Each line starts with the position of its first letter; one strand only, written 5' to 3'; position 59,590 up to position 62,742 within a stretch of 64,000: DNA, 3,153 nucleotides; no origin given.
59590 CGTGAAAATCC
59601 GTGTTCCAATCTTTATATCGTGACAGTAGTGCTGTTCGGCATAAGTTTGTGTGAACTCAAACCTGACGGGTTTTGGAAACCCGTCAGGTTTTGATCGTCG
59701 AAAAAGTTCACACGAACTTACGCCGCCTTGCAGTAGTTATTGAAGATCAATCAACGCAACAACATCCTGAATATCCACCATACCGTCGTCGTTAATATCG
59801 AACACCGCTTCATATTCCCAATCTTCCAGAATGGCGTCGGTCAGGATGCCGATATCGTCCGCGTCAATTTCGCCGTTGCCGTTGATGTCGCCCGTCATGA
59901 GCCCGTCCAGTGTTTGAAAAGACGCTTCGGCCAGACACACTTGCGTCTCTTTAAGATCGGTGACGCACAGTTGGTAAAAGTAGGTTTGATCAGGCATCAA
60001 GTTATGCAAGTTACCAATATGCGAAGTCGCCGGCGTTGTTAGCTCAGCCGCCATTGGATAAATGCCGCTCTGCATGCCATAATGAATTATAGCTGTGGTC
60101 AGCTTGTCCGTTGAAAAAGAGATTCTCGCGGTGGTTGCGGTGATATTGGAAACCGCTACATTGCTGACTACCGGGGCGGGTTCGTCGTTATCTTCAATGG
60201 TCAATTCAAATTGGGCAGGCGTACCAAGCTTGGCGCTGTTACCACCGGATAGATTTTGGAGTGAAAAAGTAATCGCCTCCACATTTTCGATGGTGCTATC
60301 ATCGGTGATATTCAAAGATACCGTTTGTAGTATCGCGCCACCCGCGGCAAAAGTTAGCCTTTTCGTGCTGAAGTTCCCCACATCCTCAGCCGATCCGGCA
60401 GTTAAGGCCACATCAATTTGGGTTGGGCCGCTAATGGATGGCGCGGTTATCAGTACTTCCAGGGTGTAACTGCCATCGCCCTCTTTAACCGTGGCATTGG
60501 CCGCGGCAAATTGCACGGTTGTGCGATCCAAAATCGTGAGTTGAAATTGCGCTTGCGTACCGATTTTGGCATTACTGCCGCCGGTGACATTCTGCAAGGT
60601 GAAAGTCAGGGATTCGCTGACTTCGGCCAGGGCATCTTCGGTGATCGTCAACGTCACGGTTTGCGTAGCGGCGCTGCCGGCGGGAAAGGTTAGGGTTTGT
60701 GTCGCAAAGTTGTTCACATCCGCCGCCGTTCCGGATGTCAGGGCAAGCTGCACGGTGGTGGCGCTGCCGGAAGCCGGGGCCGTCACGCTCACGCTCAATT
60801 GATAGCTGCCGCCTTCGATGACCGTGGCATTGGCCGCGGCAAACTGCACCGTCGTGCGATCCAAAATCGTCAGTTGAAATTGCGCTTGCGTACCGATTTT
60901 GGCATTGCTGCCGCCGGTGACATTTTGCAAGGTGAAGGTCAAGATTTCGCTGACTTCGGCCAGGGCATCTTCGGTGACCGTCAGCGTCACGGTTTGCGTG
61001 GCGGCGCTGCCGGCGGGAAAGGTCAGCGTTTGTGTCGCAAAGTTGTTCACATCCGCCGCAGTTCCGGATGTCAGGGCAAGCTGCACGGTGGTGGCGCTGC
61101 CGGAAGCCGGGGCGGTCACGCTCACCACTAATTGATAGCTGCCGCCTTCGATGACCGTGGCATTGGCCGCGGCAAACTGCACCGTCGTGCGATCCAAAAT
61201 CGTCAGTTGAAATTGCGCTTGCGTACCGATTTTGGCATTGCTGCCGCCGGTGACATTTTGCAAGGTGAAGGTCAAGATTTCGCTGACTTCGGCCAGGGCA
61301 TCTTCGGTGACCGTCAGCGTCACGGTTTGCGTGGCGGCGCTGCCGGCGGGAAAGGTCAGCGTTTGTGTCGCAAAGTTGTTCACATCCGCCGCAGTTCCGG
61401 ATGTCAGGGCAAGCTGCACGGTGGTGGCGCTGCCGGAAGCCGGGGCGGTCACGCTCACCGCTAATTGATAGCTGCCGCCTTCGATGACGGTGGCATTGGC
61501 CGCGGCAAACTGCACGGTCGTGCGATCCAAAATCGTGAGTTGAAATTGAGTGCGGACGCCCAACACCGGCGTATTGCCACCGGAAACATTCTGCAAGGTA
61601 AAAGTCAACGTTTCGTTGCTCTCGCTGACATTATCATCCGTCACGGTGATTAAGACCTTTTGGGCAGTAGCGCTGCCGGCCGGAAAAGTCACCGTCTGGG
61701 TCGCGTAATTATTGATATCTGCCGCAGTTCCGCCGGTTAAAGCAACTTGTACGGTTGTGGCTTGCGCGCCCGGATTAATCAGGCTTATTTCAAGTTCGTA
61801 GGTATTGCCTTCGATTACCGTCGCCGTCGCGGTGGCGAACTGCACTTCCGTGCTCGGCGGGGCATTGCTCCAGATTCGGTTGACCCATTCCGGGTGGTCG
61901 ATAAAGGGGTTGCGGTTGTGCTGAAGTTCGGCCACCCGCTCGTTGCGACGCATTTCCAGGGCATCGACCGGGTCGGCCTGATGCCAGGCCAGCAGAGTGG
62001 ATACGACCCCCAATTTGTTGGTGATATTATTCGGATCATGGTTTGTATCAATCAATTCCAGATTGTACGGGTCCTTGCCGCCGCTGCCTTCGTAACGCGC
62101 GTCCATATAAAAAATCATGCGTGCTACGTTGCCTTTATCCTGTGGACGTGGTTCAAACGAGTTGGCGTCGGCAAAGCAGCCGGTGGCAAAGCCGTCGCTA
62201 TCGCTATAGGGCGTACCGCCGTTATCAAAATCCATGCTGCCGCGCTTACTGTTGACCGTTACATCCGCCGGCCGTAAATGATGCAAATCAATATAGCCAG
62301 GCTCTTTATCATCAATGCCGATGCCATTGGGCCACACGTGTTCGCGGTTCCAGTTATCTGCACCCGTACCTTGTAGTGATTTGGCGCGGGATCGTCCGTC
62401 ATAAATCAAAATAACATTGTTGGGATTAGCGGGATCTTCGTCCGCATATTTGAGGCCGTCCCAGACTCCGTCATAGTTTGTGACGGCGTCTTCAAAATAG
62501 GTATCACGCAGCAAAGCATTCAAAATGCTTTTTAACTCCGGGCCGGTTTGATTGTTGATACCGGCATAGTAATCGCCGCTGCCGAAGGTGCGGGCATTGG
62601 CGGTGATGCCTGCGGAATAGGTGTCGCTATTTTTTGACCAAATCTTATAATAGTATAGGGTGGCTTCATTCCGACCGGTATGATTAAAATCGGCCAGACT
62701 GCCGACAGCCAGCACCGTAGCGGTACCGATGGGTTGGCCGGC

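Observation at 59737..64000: Giant secreted Endonuclease-I-family nuclease fused to five Calx-beta repeats, FN3 and a C-terminal dockerin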

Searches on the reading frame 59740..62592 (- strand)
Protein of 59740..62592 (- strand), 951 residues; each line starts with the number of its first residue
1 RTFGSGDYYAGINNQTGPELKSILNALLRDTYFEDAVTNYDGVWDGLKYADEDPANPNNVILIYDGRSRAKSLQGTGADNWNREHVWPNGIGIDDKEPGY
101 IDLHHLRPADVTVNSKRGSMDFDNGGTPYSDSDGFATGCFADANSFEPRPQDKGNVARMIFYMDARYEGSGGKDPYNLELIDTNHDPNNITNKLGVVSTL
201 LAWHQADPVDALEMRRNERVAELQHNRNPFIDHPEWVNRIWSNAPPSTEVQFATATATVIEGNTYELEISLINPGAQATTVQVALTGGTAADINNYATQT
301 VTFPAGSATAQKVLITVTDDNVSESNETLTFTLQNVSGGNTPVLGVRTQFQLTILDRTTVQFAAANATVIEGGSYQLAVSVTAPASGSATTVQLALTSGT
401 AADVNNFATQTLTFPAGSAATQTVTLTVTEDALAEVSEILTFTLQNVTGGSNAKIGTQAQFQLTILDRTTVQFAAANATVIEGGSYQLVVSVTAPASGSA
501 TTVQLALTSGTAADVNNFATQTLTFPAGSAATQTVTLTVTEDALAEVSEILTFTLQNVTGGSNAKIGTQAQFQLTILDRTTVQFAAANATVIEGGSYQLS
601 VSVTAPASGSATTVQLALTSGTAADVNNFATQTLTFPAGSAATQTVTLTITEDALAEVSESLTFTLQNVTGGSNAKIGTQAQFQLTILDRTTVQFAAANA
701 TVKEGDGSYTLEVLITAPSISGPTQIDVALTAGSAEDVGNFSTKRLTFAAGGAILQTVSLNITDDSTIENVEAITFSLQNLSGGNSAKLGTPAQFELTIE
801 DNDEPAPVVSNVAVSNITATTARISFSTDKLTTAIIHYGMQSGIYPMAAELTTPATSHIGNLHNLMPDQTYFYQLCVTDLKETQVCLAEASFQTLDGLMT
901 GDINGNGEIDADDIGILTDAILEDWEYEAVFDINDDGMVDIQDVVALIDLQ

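Call 17: search_solved_structures(query=window:59740-62592:-, max_evalue=0.01, show_alignments=3)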
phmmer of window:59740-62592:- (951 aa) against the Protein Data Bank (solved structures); distinct sequences matched with E-value up to 0.01: 3.
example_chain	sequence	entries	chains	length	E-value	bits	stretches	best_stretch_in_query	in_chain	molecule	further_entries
1oup_A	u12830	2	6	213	8.4e-05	24.4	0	200-232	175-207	Nuclease | ENDONUCLEASE I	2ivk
1ouo_A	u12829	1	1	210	8.9e-05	24.3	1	199-232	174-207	Nuclease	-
2pu3_A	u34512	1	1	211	0.0046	18.6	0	200-231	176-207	Endonuclease I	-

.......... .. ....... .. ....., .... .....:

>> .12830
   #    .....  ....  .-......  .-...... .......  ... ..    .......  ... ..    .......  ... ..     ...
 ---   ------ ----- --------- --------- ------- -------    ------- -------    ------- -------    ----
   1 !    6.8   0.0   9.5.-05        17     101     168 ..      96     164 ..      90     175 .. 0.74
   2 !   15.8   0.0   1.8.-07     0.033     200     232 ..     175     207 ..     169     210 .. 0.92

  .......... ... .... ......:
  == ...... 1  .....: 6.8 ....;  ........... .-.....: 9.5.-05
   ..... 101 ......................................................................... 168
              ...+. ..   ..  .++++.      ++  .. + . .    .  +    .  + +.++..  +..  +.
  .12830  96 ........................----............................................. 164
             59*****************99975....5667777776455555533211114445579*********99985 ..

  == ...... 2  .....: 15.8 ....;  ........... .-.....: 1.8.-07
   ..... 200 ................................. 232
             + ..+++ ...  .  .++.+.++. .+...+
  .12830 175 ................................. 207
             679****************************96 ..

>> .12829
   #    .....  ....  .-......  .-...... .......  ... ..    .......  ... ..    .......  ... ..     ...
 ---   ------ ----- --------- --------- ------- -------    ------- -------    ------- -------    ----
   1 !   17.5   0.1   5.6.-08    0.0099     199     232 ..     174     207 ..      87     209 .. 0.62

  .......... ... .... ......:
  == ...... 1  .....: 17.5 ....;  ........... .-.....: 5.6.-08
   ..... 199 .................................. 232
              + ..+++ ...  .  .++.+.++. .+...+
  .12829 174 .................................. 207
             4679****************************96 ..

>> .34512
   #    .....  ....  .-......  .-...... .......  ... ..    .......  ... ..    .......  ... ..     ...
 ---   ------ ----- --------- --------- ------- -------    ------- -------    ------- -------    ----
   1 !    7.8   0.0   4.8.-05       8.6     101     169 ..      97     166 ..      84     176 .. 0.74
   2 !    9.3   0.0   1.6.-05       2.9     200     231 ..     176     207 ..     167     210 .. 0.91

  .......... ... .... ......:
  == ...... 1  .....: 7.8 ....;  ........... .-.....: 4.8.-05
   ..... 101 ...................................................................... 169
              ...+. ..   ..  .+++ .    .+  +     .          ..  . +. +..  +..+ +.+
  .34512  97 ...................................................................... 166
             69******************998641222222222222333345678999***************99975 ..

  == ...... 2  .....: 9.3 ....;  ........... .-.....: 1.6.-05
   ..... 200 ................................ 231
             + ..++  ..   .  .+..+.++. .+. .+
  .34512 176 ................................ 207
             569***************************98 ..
